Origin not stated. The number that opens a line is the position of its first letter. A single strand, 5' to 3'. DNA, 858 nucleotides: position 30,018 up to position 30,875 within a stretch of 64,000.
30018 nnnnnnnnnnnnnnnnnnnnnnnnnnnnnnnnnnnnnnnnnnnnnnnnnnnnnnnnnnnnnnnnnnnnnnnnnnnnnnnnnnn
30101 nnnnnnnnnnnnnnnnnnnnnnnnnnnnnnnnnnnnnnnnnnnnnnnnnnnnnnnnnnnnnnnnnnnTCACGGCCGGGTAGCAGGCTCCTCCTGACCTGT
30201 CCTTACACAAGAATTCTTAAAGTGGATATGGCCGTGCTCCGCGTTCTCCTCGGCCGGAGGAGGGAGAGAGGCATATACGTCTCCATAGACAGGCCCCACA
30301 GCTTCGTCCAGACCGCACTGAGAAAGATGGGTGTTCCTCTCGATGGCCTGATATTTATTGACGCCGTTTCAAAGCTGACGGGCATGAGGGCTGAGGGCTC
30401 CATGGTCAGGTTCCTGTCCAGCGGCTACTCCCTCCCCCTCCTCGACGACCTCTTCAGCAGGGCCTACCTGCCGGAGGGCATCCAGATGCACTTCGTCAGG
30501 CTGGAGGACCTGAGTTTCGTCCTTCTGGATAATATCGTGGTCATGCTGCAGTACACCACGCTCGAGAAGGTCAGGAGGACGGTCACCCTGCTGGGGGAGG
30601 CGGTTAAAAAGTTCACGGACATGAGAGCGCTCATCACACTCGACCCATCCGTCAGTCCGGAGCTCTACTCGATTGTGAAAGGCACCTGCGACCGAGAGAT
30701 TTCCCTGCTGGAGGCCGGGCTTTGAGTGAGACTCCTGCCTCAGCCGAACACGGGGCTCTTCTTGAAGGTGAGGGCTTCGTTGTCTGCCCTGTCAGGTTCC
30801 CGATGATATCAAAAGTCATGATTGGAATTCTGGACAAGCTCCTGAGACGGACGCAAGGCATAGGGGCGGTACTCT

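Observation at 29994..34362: Operon of one intact KaiC/RecA-like ATPase embedded among five P-loop-less KaiC-like paralogs sharing a DRPH motif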

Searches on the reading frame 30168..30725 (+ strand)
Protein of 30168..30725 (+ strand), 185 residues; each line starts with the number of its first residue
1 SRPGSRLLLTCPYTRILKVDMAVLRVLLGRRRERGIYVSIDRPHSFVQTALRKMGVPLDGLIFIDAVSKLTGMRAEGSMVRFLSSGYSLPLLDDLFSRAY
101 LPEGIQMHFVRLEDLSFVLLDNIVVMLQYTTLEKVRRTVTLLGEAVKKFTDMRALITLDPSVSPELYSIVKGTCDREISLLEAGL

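Call 8: find_homologous_proteins(query=A2, max_evalue=0.001)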
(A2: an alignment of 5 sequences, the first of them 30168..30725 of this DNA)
Query A2 (5 sequences) (185 aa, profile of the alignment): 35 proteins with E <= 0.001 among 8000 candidates.
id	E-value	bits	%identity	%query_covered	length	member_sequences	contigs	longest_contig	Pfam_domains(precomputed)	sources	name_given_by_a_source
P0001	5.1e-64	233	100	100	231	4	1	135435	-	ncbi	ncbi:MAG: hypothetical protein QW379_01580 [Thermoplasmata archaeon]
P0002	6.1e-61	223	96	100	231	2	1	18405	-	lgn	-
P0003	2.8e-56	208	78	98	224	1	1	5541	-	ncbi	-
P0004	4.2e-54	201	20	84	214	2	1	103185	-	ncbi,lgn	ncbi:MAG: hypothetical protein QXH42_02165 [Thermoplasmata archaeon]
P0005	3.3e-48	182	75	97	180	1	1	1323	-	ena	-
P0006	8.8e-48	180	59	100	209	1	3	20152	-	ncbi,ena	-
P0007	3.3e-47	179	58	98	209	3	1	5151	-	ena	-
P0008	3.5e-46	175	60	100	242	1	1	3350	-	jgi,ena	-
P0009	1.8e-45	173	25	59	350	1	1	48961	PF03704.24,PF13414.13,PF13176.13,PF13428.13,PF14559.13,PF13371.13,PF00515.35,PF13424.13,PF13432.13,PF13181.13,PF07719.24,PF13174.13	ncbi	ncbi:MAG: tetratricopeptide repeat protein [Thermoplasmatota archaeon]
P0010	6.8e-45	171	58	96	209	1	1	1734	-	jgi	jgi:hypothetical protein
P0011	1.8e-44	170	55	100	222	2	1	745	-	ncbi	-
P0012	2.9e-44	169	56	99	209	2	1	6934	-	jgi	jgi:hypothetical protein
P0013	2.9e-44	169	55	100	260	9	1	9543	-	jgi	jgi:hypothetical protein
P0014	3.3e-44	169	53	100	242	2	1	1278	-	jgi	-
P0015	6.2e-44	168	45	98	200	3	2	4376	-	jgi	jgi:hypothetical protein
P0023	1.1e-40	157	54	100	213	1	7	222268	-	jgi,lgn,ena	jgi:hypothetical protein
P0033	3.2e-23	100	28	21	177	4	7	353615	-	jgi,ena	jgi:hypothetical protein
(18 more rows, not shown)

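Call 11: find_encoding_contigs(protein=P0023, flank=7000, max_places=3)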
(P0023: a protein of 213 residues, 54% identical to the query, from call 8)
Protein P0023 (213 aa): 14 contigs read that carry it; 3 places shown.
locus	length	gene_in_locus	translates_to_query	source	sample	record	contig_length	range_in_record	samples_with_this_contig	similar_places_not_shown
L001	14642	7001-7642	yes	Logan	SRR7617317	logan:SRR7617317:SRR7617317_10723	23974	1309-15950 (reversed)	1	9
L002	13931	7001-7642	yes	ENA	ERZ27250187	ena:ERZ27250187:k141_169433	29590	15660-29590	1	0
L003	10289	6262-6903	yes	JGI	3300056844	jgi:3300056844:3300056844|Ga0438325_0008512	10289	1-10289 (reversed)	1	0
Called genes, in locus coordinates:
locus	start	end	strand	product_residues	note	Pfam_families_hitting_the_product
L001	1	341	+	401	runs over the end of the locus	PF00072:Response_reg, PF00989:PAS (weak), PF08448:PAS_4 (weak), PF13426:PAS_9, PF18546:MetOD1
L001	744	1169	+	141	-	-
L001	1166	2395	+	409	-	PF00072:Response_reg, PF00989:PAS, PF08448:PAS_4, PF13426:PAS_9, PF08447:PAS_3, PF18546:MetOD1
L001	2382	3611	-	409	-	PF05763:DUF835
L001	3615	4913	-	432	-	PF05763:DUF835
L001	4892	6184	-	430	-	PF05763:DUF835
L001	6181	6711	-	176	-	-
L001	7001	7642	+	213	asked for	-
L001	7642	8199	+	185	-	-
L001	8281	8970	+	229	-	PF23442:DUF7125 (weak), PF06745:ATPase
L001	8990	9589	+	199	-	-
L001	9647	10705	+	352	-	PF00515:TPR_1 (faint), PF07719:TPR_2 (faint), PF13428:TPR_14 (faint), PF13432:TPR_16 (faint)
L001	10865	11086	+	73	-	-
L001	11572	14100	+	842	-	-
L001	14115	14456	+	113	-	-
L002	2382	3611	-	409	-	PF05763:DUF835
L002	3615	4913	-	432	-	PF05763:DUF835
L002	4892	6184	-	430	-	PF05763:DUF835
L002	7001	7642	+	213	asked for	-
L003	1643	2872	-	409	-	PF05763:DUF835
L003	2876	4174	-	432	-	PF05763:DUF835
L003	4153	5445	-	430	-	PF05763:DUF835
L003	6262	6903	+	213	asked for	-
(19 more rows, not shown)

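Call 12: find_encoding_contigs(protein=P0033, flank=7000, max_places=3)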
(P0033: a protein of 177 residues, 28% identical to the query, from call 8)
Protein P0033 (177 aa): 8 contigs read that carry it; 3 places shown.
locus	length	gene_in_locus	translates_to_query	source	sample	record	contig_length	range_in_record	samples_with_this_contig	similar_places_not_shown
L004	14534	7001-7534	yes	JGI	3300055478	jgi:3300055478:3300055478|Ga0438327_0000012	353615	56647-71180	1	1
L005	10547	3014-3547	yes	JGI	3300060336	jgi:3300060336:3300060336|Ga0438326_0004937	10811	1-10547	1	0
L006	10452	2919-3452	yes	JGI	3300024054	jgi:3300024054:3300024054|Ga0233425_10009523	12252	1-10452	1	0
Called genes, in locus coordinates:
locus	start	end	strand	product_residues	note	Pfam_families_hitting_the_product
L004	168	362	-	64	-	PF00833:Ribosomal_S17e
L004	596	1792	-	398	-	PF04055:Radical_SAM, PF13186:SPASM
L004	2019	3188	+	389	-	PF13528:Glyco_trans_1_3 (weak), PF04101:Glyco_tran_28_C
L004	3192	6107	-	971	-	PF07703:A2M_BRD (faint), PF01835:MG2 (faint)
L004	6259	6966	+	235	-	PF13481:AAA_25 (weak), PF06745:ATPase, PF23442:DUF7125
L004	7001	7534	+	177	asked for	-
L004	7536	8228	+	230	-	PF13481:AAA_25 (faint), PF06745:ATPase, PF23442:DUF7125 (faint)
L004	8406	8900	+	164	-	PF00908:dTDP_sugar_isom, PF14667:Polysacc_synt_C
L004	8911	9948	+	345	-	PF01073:3Beta_HSD, PF01370:Epimerase, PF02719:Polysacc_synt_2, PF04321:RmlD_sub_bind, PF07993:NAD_binding_4 (weak), PF13460:NAD_binding_10 (weak), PF16363:GDP_Man_Dehyd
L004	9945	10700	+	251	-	PF00702:Hydrolase (faint), PF05116:S6PP, PF08282:Hydrolase_3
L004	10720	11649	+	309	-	PF01073:3Beta_HSD, PF01370:Epimerase, PF02719:Polysacc_synt_2, PF04321:RmlD_sub_bind, PF05368:NmrA (weak), PF16363:GDP_Man_Dehyd, PF13460:NAD_binding_10, PF07993:NAD_binding_4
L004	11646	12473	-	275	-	PF03704:BTAD (faint), PF13174:TPR_6 (faint), PF13176:TPR_7 (faint), PF13371:TPR_9 (weak), PF07719:TPR_2 (weak), PF13424:TPR_12 (weak), PF13432:TPR_16, PF14559:TPR_19, +8 more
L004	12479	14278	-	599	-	PF01435:Peptidase_M48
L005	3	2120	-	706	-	?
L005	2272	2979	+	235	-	PF13481:AAA_25 (weak), PF06745:ATPase, PF23442:DUF7125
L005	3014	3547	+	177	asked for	-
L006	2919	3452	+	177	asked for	-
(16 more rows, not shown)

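Call 15: search_solved_structures(query=A3, max_evalue=10, show_alignments=2)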
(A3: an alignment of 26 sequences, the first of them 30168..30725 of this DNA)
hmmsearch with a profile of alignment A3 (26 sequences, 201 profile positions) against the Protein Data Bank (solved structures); distinct sequences matched with E-value up to 10: 2.
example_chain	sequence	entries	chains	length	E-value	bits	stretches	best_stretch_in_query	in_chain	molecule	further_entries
6q1q_A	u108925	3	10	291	1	12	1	27-60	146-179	Probable amino acid aminotransferase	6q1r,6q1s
9hae_B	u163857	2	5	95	1.1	11.9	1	151-194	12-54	DerF7_binder2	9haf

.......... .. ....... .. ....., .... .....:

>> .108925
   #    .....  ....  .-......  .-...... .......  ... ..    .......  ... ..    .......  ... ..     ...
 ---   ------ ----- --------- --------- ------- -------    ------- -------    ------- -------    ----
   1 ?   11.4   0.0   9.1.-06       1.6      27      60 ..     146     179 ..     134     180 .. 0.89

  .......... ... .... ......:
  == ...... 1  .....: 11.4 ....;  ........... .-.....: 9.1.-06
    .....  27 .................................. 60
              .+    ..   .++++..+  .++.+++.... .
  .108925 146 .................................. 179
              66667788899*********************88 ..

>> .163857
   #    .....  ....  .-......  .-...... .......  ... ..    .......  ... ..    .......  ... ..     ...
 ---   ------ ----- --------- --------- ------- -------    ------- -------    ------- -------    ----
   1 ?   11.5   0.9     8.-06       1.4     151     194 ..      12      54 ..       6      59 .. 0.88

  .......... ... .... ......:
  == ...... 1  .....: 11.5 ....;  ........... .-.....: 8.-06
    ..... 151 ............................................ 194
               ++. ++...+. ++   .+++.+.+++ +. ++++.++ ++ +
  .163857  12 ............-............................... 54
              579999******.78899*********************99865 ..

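Call 16: search_protein_families(library=pfam, alignment_id=A3, max_evalue=1)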
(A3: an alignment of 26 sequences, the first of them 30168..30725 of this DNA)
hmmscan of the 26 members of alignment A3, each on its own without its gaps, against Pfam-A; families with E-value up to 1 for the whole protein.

A. member 1, window:30168-30725:+ (185 aa): 2 families
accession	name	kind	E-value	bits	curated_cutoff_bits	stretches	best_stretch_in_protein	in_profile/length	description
PF06745.19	ATPase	-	0.031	14.1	26.6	1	32-161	48-165/231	KaiC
PF24336.1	DUF7504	-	0.036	14.9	27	1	5-151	2-151/179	Family of unknown function (DUF7504)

B. families by the number of members that match (of 26 scanned): 9 families
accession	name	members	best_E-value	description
PF06745.19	ATPase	7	0.0056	KaiC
PF24336.1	DUF7504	5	0.02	Family of unknown function (DUF7504)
PF05763.18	DUF835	3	0.0036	Protein of unknown function (DUF835)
PF03976.20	PPK2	2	0.19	Polyphosphate kinase 2 (PPK2)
PF13466.11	STAS_2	1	0.017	STAS domain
PF10030.15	DUF2272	1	0.15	Uncharacterized protein conserved in bacteria (DUF2272)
PF09370.16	PEP_hydrolase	1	0.16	Phosphoenolpyruvate hydrolase-like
PF16247.11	DUF4904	1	0.23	Domain of unknown function (DUF4904)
PF00172.23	Zn_clus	1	0.71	Fungal Zn(2)-Cys(6) binuclear cluster domain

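Call 27: search_protein_representatives(alignment_id=A3)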
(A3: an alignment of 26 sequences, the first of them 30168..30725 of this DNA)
Query: 26 sequences, 201 profile positions. Proteins with E-value up to 0.001 (for the whole library): 1183; up to 1e-10: 305; up to 1e-30: 29. The best 150 are listed.
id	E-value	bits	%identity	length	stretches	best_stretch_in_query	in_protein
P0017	1.4e-72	259.7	-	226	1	8-201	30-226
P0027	4.8e-60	218.8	-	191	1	2-197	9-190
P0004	8.9e-57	208.1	-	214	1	4-198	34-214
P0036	1.7e-56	207.2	-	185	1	6-197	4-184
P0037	4.4e-50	186.3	-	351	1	2-201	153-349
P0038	2.8e-49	183.7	-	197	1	3-201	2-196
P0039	6.5e-49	182.5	-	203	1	6-200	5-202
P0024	5.2e-44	166.5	-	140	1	48-198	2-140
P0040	2.6e-42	160.9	-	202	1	9-200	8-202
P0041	3.4e-42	160.5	-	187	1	20-196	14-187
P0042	3.4e-39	150.8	-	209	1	9-201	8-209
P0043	5.6e-36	140.3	-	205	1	6-201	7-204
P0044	3.3e-35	137.8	-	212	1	10-200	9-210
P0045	3.4e-34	134.4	-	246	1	11-198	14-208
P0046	1.8e-33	132.1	-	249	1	10-198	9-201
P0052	1.2e-31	126.1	-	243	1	16-197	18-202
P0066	1.4e-29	119.3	-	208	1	8-198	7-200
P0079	1.1e-26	109.9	-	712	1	7-201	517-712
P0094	3.0e-22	95.4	-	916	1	6-201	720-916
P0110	6.1e-20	87.9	-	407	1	6-201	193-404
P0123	2.8e-18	82.5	-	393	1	5-195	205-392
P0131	2.7e-17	79.2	-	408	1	41-194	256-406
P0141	9.0e-17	77.5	-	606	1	21-188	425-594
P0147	3.9e-16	75.5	-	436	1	9-198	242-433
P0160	2.4e-15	72.9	-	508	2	17-88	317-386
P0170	7.0e-15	71.4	-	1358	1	4-195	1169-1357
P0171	7.7e-15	71.2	-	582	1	20-186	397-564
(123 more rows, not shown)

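Call 29: predict_structure(alignment_id=A3)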
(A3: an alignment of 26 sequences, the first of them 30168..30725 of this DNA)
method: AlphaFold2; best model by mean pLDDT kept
length: 185 residues; sequences in the alignment: 26
mean_pLDDT: 77.3   pTM: 0.77
mean pLDDT of the five models: 77.3, 76.0, 76.0, 75.2, 74.3
residues with pLDDT >= 90: 74; 70-90: 60; 50-70: 20; < 50: 31
segments of 3 or more residues with pLDDT < 50: 70-90, 99-108
pLDDT, mean of each block of 10 residues (from residue 1): 87 93 94 90 86 90 69 41 36 51 42 85 86 86 82 93 94 93 60
secondary structure, 60 per line:
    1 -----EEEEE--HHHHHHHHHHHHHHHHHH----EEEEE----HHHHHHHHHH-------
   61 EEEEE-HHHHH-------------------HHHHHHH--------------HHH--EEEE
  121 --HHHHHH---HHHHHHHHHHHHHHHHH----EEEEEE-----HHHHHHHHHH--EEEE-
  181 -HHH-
elements in order: E6-10 H13-30 E35-39 H44-53 E61-65 H67-71 H91-97 E117-120 H123-128 H132-148 E153-158 H164-173 E176-179

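Call 32: search_protein_families(library=pfam, alignment_id=A4, max_evalue=0.01)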
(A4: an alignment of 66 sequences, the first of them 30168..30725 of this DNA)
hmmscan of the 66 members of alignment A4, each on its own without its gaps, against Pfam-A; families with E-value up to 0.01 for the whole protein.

A. member 1, window:30168-30725:+ (185 aa): 0 families

B. families by the number of members that match (of 66 scanned): 41 families (the first 25 are shown)
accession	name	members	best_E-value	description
PF24336.1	DUF7504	24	8.1e-16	Family of unknown function (DUF7504)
PF06745.19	ATPase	21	6.6e-14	KaiC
PF23365.1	DUF7090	13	1.9e-13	Family of unknown function (DUF7090)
PF07719.23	TPR_2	11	9.3e-19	Tetratricopeptide repeat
PF05763.18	DUF835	10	4.4e-38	Protein of unknown function (DUF835)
PF00515.34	TPR_1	10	1.7e-15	Tetratricopeptide repeat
PF13424.12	TPR_12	10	5.4e-15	Tetratricopeptide repeat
PF14559.12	TPR_19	9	3.5e-10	Tetratricopeptide repeat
PF13181.12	TPR_8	8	4.7e-16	Tetratricopeptide repeat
PF13431.12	TPR_17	8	2.3e-13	Tetratricopeptide repeat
PF13428.12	TPR_14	8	1.9e-12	Tetratricopeptide repeat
PF13432.12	TPR_16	7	1.2e-14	Tetratricopeptide repeat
PF13414.12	TPR_11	7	1.9e-09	TPR repeat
PF13174.12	TPR_6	7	1.1e-07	Tetratricopeptide repeat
PF12895.13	ANAPC3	5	3.1e-08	Anaphase-promoting complex, cyclosome, subunit 3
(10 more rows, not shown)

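Call 37: find_related_loci(query=A5, collection=genome_contigs, flank=9000)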
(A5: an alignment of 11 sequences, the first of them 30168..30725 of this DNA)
Query A5 (185 aa) in genome_contigs; peptide patterns used: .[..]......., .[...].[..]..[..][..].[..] (x = any residue, [..] = any of these).
22 stretches matched a pattern; 1 encode a relative of the query (tblastn E <= 1e-3); 1 distinct loci.
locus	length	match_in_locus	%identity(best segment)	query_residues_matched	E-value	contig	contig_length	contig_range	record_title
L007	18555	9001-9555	56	1-185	1e-65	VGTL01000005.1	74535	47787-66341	MAG: Methanobacteriota archaeon isolate M_DeepCast_200m_m1_298 M_DeepCast_200m_m1_298_Ga0194113_10000188, whole genome s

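Call 43: search_solved_structures(query=A7, max_evalue=1, show_alignments=3)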
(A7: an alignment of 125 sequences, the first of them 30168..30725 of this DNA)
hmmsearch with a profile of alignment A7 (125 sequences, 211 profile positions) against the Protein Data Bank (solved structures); distinct sequences matched with E-value up to 1: 7.
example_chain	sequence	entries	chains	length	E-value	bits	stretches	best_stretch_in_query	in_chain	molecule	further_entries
4yds_A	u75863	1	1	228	3.6e-05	26.4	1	123-201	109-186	Flagella-related protein H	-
8zn5_B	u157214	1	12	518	0.034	16.6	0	121-173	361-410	KaiC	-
5dx5_A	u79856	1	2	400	0.04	16.4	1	78-137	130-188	Methionine gamma-lyase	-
6fvt_T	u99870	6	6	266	0.046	16.2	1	104-154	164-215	26S proteasome regulatory subunit RPN12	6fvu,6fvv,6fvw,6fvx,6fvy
3jck_H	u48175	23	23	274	0.05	16.1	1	104-154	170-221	26S proteasome regulatory subunit RPN12 | EM14S01-3B_G0050020.mRNA.1.CDS.1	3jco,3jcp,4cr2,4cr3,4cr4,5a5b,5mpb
4g0p_A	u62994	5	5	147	0.74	12.3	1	154-201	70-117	Protein argonaute 1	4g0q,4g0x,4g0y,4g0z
3vna_A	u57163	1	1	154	0.79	12.2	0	154-202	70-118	Protein argonaute 1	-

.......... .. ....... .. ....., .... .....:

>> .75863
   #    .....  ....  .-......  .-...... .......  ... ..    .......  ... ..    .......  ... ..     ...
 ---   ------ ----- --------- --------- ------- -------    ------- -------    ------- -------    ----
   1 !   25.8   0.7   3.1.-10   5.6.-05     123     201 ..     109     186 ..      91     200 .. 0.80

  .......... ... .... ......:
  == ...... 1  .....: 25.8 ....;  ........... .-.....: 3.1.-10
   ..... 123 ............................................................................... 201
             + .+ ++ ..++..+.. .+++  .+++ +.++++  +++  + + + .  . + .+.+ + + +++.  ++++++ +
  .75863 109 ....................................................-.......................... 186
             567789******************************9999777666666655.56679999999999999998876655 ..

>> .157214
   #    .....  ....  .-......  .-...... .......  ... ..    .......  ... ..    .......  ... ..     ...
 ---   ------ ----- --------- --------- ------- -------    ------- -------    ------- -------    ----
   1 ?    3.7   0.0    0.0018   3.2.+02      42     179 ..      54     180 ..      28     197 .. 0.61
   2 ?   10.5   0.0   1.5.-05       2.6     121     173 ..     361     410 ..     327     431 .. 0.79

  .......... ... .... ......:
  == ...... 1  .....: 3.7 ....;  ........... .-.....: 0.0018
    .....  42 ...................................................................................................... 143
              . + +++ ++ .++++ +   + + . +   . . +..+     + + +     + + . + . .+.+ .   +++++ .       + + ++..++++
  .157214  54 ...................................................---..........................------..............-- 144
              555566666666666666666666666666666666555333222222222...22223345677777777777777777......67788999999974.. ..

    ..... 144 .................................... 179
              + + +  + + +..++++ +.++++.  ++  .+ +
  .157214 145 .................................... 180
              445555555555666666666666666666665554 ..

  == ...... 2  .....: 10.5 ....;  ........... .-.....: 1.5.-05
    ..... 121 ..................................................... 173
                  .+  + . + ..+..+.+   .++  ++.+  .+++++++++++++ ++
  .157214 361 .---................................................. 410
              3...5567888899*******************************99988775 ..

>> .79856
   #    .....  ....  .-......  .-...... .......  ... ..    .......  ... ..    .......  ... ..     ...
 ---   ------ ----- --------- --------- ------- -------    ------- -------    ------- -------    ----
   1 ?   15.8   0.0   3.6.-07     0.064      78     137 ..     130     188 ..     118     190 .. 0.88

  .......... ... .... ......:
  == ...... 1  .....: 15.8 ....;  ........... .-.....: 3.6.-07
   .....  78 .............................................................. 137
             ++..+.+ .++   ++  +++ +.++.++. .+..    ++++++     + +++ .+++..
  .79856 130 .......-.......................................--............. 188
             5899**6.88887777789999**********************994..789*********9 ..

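Call 47: find_encoding_contigs(protein=P0045, flank=6000, max_places=2)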
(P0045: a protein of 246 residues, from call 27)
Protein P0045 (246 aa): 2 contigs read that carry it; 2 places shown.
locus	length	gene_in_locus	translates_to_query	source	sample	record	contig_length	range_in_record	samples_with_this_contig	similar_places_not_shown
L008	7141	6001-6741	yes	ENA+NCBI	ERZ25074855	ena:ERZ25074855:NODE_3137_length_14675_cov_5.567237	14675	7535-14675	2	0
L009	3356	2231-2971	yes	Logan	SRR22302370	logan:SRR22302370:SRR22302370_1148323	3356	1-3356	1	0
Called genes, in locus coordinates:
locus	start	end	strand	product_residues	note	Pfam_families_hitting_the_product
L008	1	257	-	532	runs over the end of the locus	PF03721:UDPG_MGDP_dh_N, PF00984:UDPG_MGDP_dh, PF00535:Glycos_transf_2, PF13641:Glyco_tranf_2_3 (weak)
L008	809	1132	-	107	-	PF01909:NTP_transf_2, PF18765:Polbeta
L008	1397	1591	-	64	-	-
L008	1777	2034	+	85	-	-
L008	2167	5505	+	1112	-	PF00515:TPR_1 (faint)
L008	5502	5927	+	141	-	-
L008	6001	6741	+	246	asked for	-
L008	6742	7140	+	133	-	?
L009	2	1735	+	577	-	?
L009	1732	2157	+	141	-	-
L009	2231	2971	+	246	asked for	-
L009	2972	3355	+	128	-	?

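Call 48: find_encoding_contigs(protein=P0039, flank=6000, max_places=2)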
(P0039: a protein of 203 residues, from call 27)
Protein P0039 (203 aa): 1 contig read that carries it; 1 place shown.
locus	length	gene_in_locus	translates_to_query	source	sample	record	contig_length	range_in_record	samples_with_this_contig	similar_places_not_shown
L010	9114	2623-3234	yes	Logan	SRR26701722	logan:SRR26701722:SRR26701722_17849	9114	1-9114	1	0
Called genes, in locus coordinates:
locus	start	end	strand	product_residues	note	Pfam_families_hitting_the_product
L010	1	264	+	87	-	?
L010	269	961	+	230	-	PF13481:AAA_25 (faint), PF06745:ATPase, PF23442:DUF7125 (weak)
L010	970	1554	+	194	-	-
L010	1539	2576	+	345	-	PF07719:TPR_2 (faint), PF13181:TPR_8 (faint), PF00515:TPR_1 (faint)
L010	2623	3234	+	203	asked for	-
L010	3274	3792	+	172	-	PF00252:Ribosomal_L16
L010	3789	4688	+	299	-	PF00890:FAD_binding_2 (faint), PF01266:DAO (faint), PF01946:Thi4 (faint), PF07992:Pyr_redox_2, PF12831:FAD_oxidored (weak), PF13450:NAD_binding_8 (weak), PF13738:Pyr_redox_3, PF00070:Pyr_redox, +1 more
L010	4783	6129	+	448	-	PF13229:Beta_helix, PF05048:NosD, PF13229:Beta_helix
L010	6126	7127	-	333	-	PF04055:Radical_SAM, PF13353:Fer4_12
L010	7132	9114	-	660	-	?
